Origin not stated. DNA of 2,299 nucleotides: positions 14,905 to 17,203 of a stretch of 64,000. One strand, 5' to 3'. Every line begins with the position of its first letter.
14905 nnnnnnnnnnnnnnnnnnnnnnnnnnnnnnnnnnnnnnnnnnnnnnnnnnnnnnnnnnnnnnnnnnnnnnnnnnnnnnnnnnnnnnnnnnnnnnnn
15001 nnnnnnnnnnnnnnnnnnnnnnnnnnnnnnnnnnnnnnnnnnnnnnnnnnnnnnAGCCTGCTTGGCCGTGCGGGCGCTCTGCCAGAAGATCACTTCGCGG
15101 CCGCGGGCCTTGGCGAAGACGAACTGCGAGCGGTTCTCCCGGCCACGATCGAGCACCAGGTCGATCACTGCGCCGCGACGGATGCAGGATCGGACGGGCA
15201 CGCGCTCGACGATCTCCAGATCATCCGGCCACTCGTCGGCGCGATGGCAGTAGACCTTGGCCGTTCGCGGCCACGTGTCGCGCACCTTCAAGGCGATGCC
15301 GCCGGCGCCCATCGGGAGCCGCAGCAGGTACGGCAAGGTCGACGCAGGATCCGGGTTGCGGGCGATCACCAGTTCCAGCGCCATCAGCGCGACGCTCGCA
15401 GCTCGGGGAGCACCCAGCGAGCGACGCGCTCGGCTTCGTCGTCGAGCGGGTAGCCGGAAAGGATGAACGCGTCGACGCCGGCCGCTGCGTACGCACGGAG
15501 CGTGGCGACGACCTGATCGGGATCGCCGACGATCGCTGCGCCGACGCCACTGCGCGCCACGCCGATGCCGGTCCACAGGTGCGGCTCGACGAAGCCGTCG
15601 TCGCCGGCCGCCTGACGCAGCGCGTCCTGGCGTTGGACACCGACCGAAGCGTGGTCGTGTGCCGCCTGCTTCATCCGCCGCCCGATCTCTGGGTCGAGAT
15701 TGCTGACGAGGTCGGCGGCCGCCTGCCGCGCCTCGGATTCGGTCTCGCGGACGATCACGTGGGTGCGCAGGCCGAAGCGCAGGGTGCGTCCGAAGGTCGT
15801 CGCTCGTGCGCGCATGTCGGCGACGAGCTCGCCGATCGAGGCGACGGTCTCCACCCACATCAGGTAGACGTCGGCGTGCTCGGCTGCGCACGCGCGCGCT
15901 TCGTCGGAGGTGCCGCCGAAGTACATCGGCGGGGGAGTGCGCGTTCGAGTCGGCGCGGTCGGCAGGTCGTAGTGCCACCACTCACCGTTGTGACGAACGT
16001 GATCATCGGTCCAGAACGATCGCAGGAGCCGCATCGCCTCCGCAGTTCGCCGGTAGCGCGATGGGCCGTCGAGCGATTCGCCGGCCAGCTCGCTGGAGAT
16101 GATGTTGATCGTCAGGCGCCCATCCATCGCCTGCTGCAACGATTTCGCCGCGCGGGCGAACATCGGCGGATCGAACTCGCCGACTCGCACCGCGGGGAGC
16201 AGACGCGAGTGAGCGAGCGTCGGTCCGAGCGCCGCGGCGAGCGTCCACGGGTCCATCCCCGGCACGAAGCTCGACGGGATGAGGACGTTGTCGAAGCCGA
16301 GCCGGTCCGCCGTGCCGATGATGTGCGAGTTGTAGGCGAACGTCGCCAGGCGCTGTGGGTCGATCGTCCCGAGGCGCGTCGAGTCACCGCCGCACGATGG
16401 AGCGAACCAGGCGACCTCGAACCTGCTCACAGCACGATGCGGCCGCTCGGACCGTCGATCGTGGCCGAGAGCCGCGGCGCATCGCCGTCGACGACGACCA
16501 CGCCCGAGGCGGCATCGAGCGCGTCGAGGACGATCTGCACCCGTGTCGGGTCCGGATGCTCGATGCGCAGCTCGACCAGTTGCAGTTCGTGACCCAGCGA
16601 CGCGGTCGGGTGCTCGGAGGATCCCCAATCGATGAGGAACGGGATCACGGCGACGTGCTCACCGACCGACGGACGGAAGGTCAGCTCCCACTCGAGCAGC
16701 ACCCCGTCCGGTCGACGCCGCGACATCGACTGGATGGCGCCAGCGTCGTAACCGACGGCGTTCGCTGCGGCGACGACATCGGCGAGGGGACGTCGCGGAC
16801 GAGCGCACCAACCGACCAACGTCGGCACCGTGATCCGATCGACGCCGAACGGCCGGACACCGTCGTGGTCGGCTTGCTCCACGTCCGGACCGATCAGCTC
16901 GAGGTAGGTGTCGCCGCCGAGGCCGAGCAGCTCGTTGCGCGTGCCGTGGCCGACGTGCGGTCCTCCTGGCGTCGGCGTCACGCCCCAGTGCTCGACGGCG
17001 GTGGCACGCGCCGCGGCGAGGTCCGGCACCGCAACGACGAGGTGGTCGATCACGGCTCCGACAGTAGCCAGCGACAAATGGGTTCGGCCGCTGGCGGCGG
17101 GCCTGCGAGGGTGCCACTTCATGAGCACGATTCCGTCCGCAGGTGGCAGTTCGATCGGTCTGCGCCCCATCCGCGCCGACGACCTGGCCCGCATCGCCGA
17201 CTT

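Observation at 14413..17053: ERCC4 nuclease fused to an Lsr2-like DNA-binding tail, coupled to a flavin monooxygenase and a VOC protein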

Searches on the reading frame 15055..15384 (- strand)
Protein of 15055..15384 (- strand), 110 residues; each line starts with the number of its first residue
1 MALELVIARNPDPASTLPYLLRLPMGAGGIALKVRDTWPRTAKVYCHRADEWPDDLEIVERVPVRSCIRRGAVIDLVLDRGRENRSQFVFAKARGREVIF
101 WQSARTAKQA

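Call 29: search_protein_families(library=phrogs, proteins=[window:15055-15384:-], max_evalue=1)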
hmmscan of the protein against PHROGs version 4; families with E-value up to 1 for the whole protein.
window:15055-15384:- (110 aa): 0 families

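Call 35: predict_structure(alignment_id=A2)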
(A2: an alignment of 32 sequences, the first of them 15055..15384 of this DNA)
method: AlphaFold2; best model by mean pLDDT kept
length: 110 residues; sequences in the alignment: 32
mean_pLDDT: 88.8   pTM: 0.81
mean pLDDT of the five models: 88.8, 87.4, 86.8, 86.4, 85.9
residues with pLDDT >= 90: 73; 70-90: 30; 50-70: 6; < 50: 1
segments of 3 or more residues with pLDDT < 50: none
pLDDT, mean of each block of 10 residues (from residue 1): 88 92 90 90 88 92 94 93 88 88 72
secondary structure, 60 per line:
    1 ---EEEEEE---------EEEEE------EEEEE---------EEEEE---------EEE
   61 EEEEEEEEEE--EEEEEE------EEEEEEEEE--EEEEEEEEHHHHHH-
elements in order: E4-9 E19-23 E30-34 E44-48 E58-70 E73-78 E85-93 E96-103 H104-109

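Call 37: fold_search(model_id=the predicted structure, library=pdb)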
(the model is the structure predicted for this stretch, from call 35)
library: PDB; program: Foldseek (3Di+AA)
matches with E <= 10: 617; with E <= 0.001: 0
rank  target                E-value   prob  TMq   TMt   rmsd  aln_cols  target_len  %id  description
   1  3p43                  4.3e-03  1.00  0.75  0.67   3.6       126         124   15  Structure and Activities of Archaeal Members of the LigD 3' Phosphoesterase DNA Repair Enzyme Superfamily (released 2011-01-19)
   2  3n9d                  8.9e-03  1.00  0.60  0.47   4.6       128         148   11  Monoclinic Structure of P. aeruginosa LigD phosphoesterase domain (released 2010-08-11)
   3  3p4h                  2.1e-02  1.00  0.59  0.56   4.4       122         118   13  Structures of archaeal members of the LigD 3'-phosphoesterase DNA repair enzyme superfamily (released 2011-01-19)
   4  3m2m_B                2.5e-01  0.20  0.25  0.23  11.2       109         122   16  Rat galectin-1 complex with lactose (released 2010-07-21)
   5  3h6q                  2.6e-01  0.12  0.22  0.16  15.0       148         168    9  Macrocypin, a beta-trefoil cysteine protease inhibitor (released 2009-10-20)
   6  5dmp                  2.7e-01  0.93  0.54  0.37   9.6       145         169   13  Structure of the Archaeal NHEJ Phosphoesterase from Methanocella paludicola. (released 2015-10-07)
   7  7tmu_C                3.2e-01  0.35  0.25  0.20  11.3       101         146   10  Crystal Structure of the Protein of Unknown Function YPO0625 from Yersinia pestis (released 2022-02-02)
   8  2dyq                  3.4e-01  0.14  0.21  0.20  11.5        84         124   19  Crystal Structure of the C-terminal Phophotyrosine Interaction Domain of Human APBB3 (released 2007-09-18)
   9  4fpw_A                3.8e-01  0.15  0.28  0.21  16.1       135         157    9  Crystal Structure of CalU16 from Micromonospora echinospora. Northeast Structural Genomics Consortium Target MiR12. (released 2012-12-12)
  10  8vqg_C                3.8e-01  0.13  0.22  0.18  13.6       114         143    8  X-ray crystal structure of Can f 1 (released 2025-01-22)
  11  2xst                  4.6e-01  0.08  0.20  0.15  12.3       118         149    8  Crystal Structure of the Human Lipocalin 15 (released 2010-10-13)
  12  3q6a_B                4.9e-01  0.33  0.28  0.23  11.1        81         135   12  X-ray crystal structure of the protein SSP2350 from Staphylococcus saprophyticus, Northeast structural genomics consor (released 2011-04-06)
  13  2luz_MODEL_1_A        4.9e-01  0.13  0.27  0.18  15.7       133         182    9  Solution NMR Structure of CalU16 from Micromonospora echinospora, Northeast Structural Genomics Consortium (NE (released 2012-10-03)
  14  4fpw_B                4.9e-01  0.12  0.28  0.20  16.1       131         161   12  Crystal Structure of CalU16 from Micromonospora echinospora. Northeast Structural Genomics Consortium Target MiR12. (released 2012-12-12)
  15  2lgh_MODEL_1_A        5.4e-01  0.33  0.30  0.25   8.3        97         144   12  Solution NMR structure of the AHSA1-like protein AHA_2358 from Aeromonas hydrophila refined with NH RDCs, Nort (released 2011-08-24)
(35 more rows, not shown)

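Call 41: search_solved_structures(query=A3, max_evalue=10, show_alignments=3)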
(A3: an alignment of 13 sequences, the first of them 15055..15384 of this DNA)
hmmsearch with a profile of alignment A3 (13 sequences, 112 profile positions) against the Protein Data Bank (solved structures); distinct sequences matched with E-value up to 10: 0.

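Call 76: fold_search(model_id=the predicted structure, library=viral)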
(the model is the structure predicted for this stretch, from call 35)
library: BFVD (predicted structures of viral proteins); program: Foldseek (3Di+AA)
matches with E <= 10: 431; with E <= 0.001: 0
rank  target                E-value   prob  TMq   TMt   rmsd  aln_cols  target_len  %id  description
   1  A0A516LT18            8.7e-03  1.00  0.60  0.10   4.0       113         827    7  (no name in the UniProt tables at hand)
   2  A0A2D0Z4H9            1.3e-01  0.44  0.29  0.22  14.0       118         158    7  Single stranded DNA-binding protein [Vibrio phage JSF9]
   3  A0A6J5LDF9            1.7e-01  0.28  0.26  0.20  14.6       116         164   10  Uncharacterized protein [uncultured Caudovirales phage]
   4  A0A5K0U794            2.4e-01  0.08  0.17  0.12  13.2       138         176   10  Uncharacterized protein [Yasminevirus sp. GU-2018]
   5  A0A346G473            2.5e-01  0.21  0.27  0.26  13.5       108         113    9  (no name in the UniProt tables at hand)
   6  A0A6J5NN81            2.5e-01  0.13  0.23  0.19  14.3       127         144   12  Uncharacterized protein [uncultured Caudovirales phage]
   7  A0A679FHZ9            3.0e-01  0.06  0.16  0.12  15.7       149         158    7  Uncharacterized protein [Cronobacter phage vB_CsaP_009]
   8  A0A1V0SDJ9            3.5e-01  0.47  0.39  0.32   6.4       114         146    8  Uncharacterized protein [Indivirus ILV1]
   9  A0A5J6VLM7            3.9e-01  0.14  0.25  0.23  13.6       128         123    5  Uncharacterized protein [Megaviridae environmental sample]
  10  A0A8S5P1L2            3.9e-01  0.08  0.16  0.18  12.1       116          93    9  Uncharacterized protein [Myoviridae sp. ctLnO19]
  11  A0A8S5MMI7            4.1e-01  0.23  0.25  0.12  10.5       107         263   11  Tail-collar fiber protein (Fragment) [Caudovirales sp. ct3EF15]
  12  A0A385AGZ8            4.1e-01  0.14  0.25  0.07  14.1       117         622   10  Uncharacterized protein [Methanobacterium virus Drs3]
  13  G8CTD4                4.1e-01  0.10  0.18  0.14  13.7       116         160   15  (no name in the UniProt tables at hand)
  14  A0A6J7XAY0            4.8e-01  0.09  0.19  0.15  14.4       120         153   10  Uncharacterized protein [uncultured Caudovirales phage]
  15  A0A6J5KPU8            5.0e-01  0.14  0.24  0.08  11.4       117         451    8  Uncharacterized protein [uncultured Caudovirales phage]
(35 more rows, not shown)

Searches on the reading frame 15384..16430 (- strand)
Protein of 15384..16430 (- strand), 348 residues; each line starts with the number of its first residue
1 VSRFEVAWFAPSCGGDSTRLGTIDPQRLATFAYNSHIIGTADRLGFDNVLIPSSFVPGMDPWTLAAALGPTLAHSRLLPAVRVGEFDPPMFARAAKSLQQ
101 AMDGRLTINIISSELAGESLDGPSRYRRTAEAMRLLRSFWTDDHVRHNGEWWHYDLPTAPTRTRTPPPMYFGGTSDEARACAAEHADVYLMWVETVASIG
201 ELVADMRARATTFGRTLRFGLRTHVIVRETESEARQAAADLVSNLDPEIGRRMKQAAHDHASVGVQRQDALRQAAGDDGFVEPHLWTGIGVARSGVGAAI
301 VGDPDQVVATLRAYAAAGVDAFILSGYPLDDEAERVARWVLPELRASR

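Call 3: search_protein_families(library=pfam, proteins=[window:15384-16430:-], max_evalue=1)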
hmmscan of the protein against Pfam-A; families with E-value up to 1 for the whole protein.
window:15384-16430:- (348 aa): 3 families
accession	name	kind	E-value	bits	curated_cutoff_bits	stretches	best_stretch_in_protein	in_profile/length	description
PF00296.26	Bac_luciferase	-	1.9e-46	159.3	27.9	1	5-320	2-313/314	Luciferase-like monooxygenase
PF01427.22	Peptidase_M15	-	0.0095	16.2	27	1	144-162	172-190/199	D-ala-D-ala dipeptidase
PF22513.2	FitA-like_RHH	-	0.67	10.4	27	0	242-260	5-23/39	Antitoxin FitA-like, ribbon-helix-helix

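Call 4: search_protein_families(library=ncbifam, proteins=[window:15384-16430:-], max_evalue=1)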
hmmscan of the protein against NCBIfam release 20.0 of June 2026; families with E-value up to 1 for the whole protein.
window:15384-16430:- (348 aa): 19 families
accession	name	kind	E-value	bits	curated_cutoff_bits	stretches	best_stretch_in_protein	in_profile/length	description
NF001939.1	PRK00719.1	subfamily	2e-78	263.8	510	1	6-346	2-348/373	alkanesulfonate monooxygenase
TIGR03565.1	alk_sulf_monoox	equivalog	3.7e-78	263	518.2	1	6-344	2-346/346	FMNH2-dependent alkanesulfonate monooxygenase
TIGR04021.1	LLM_DMSO2_sfnG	equivalog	2.1e-38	132.6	382.95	1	20-346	16-347/350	dimethylsulfone monooxygenase SfnG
TIGR03860.1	FMN_nitrolo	subfamily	2.1e-20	72.9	279.7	2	144-346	185-406/422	NtaA/DmoA family FMN-dependent monooxygenase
TIGR03619.1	F420_Rv2161c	subfamily_domain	4.9e-16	59.1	166.9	1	59-239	44-230/247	TIGR03619 family F420-dependent LLM class oxidoreductase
TIGR03841.1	F420_Rv3093c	subfamily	5.4e-13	49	213.65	1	36-324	14-294/298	LLM class F420-dependent oxidoreductase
TIGR03564.1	F420_MSMEG_4879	subfamily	1.2e-11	44.8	234.25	2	39-243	6-216/265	TIGR03564 family F420-dependent LLM class oxidoreductase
TIGR03612.1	RutA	equivalog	2.2e-09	37.3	498.3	1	18-277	14-293/355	pyrimidine utilization protein A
TIGR03557.1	F420_G6P_family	subfamily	1.4e-07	31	210.4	1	62-243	50-232/316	TIGR03557 family F420-dependent LLM class oxidoreductase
TIGR03885.1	flavin_revert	hypoth_equivalog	8.1e-07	28.5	398.7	1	83-268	71-261/315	TIGR03885 family FMN-dependent LLM class oxidoreductase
TIGR03621.1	F420_MSMEG_2516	subfamily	4.8e-06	25.9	213.15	1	41-189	23-173/295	TIGR03621 family F420-dependent LLM class oxidoreductase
TIGR03560.1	F420_Rv1855c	subfamily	4.9e-06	26.5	231.4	1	59-216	50-218/227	TIGR03560 family F420-dependent LLM class oxidoreductase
TIGR04465.1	ArgArg_F420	equivalog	0.00022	20.4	470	1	88-240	125-283/364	F420-dependent hydroxymycolic acid dehydrogenase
TIGR03554.1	F420_G6P_DH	equivalog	0.00046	19.3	420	1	107-153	108-154/331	glucose-6-phosphate dehydrogenase (coenzyme-F420)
NF002619.0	PRK02271.1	equivalog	0.00047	19.6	276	1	61-334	42-314/329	5,10-methylenetetrahydromethanopterin reductase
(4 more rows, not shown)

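Call 7: search_protein_families(library=padloc, proteins=[window:15384-16430:-], max_evalue=1)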
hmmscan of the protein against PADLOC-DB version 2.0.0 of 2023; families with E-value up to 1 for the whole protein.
window:15384-16430:- (348 aa): 0 families

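Call 51: find_related_loci(query=window:15384-16430:-, collection=metagenome_contigs, flank=4000)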
Query window:15384-16430:- (348 aa) in metagenome_contigs; peptide patterns used: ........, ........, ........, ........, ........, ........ (x = any residue, [..] = any of these).
165 stretches matched a pattern; 87 encode a relative of the query (tblastn E <= 1e-3); the best 80 are kept; 80 distinct loci.
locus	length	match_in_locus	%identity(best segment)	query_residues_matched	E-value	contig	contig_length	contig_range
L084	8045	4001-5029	79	3-345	3e-180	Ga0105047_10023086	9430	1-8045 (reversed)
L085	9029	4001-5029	78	3-345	7e-179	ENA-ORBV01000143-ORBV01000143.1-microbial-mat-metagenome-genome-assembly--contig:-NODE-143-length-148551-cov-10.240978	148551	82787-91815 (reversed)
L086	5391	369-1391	76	4-344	6e-171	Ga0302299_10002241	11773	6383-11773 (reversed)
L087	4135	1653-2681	76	4-345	2e-175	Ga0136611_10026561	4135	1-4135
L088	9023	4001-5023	77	4-344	3e-169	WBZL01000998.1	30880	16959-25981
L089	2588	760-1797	77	3-348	3e-180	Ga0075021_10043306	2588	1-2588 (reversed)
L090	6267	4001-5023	78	4-344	2e-167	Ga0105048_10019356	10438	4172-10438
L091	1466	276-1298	74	4-344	0e+0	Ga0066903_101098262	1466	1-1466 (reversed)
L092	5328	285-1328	74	1-347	5e-166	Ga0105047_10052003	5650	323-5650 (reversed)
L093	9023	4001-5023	71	4-344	1e-163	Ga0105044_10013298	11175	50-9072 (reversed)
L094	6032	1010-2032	71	4-344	6e-164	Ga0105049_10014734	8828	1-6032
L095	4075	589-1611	74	4-344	1e-168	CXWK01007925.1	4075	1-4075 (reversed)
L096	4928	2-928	80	37-345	2e-164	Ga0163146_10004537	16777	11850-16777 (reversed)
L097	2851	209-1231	76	4-344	1e-172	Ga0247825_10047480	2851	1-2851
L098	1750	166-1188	75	4-344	1e-176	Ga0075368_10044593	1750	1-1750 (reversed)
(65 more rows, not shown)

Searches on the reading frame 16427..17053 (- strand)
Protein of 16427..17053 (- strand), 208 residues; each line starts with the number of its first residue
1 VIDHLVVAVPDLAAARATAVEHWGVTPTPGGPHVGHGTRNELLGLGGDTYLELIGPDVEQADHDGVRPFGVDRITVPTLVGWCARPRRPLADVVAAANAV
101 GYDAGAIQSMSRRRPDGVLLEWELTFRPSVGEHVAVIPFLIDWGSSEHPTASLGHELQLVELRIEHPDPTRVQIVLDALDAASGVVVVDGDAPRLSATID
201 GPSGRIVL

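Call 3: search_protein_families(library=pfam, proteins=[window:16427-17053:-], max_evalue=1)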
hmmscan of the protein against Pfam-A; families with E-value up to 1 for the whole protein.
window:16427-17053:- (208 aa): 3 families
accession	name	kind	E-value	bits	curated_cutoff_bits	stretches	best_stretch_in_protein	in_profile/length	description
PF13468.12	Glyoxalase_3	-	9.5e-35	120.7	25.1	1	2-176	1-172/176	Glyoxalase-like domain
PF13669.12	Glyoxalase_4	-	0.16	12.7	27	1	3-60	1-59/109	Glyoxalase/Bleomycin resistance protein/Dioxygenase superfamily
PF06779.20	MFS_4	-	0.16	11.7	26.3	1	92-114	31-53/364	Uncharacterised MFS-type transporter YbfB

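Call 4: search_protein_families(library=ncbifam, proteins=[window:16427-17053:-], max_evalue=1)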
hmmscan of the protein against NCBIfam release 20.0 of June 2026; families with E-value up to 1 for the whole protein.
window:16427-17053:- (208 aa): 1 family
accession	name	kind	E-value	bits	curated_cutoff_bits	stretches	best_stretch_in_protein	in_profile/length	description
TIGR03081.1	metmalonyl_epim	equivalog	0.13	12.8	114.95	1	2-59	2-58/129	methylmalonyl-CoA epimerase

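Call 7: search_protein_families(library=padloc, proteins=[window:16427-17053:-], max_evalue=1)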
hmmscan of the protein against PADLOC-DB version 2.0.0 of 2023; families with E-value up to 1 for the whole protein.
window:16427-17053:- (208 aa): 0 families
